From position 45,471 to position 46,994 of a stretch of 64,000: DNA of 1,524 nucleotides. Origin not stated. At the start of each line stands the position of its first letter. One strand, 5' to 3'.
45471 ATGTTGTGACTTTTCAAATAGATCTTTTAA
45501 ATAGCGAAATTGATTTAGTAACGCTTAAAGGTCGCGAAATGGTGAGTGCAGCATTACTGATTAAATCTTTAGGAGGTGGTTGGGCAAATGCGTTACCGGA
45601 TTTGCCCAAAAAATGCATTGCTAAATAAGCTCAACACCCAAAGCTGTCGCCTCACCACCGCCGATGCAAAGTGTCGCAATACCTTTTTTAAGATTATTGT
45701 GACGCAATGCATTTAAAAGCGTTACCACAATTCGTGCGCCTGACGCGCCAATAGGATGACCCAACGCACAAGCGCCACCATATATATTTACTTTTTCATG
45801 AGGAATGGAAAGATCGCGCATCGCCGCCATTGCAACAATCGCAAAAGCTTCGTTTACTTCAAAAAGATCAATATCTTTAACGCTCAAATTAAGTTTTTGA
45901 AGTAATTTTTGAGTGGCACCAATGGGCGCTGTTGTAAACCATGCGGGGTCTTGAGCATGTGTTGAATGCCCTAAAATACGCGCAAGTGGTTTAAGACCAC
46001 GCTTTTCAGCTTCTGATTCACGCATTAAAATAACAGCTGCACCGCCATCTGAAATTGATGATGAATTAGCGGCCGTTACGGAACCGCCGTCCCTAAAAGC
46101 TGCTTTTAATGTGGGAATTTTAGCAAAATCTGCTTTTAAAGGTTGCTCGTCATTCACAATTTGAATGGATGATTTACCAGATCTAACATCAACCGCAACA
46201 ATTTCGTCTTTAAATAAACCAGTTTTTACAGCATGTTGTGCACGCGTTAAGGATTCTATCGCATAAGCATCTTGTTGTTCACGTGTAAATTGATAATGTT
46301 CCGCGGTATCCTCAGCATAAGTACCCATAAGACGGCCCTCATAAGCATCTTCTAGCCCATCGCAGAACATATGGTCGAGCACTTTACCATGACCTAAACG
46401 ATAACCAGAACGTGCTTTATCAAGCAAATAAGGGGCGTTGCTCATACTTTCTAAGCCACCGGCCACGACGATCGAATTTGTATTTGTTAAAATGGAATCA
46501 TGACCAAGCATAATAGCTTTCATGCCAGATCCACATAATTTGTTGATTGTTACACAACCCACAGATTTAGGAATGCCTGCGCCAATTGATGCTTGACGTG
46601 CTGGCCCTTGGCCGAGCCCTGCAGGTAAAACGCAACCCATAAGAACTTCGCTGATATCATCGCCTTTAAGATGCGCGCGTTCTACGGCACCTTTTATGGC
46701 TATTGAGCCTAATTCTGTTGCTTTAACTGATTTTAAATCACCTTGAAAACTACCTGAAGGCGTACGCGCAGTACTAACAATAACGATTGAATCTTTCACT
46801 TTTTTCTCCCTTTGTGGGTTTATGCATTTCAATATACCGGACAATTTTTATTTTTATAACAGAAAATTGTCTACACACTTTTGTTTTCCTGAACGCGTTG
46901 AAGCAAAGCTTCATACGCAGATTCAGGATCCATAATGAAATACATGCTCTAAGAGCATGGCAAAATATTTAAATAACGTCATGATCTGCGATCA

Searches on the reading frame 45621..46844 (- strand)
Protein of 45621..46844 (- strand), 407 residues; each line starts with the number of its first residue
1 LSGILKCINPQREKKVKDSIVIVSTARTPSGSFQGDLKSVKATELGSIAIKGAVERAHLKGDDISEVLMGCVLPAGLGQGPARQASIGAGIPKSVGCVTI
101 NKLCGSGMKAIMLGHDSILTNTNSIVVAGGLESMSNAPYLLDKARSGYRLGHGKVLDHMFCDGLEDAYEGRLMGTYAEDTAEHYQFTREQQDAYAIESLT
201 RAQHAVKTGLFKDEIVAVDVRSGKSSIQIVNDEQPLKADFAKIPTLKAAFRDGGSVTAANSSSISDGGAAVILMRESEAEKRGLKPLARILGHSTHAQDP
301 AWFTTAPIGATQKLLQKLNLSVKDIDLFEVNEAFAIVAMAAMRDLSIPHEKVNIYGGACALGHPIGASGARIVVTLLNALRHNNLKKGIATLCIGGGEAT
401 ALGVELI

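Call 20: search_protein_families(library=pfam, proteins=[window:45621-46844:-], max_evalue=0.01)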
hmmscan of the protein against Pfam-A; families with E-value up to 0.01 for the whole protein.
window:45621-46844:- (407 aa): 4 families
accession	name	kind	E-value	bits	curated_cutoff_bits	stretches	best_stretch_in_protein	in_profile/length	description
PF00108.29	Thiolase_N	-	1.4e-82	277.4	26.4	1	20-277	1-260/260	Thiolase, N-terminal domain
PF02803.24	Thiolase_C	-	3.5e-44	149.8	27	1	284-404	1-121/123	Thiolase, C-terminal domain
PF22691.2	Thiolase_C_1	-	0.0019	18.4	28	0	293-346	6-59/144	Thiolase C-terminal domain-like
PF08541.16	ACP_syn_III_C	-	0.0093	16.5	26.6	0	315-397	1-78/90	3-Oxoacyl-[acyl-carrier-protein (ACP)] synthase III C terminal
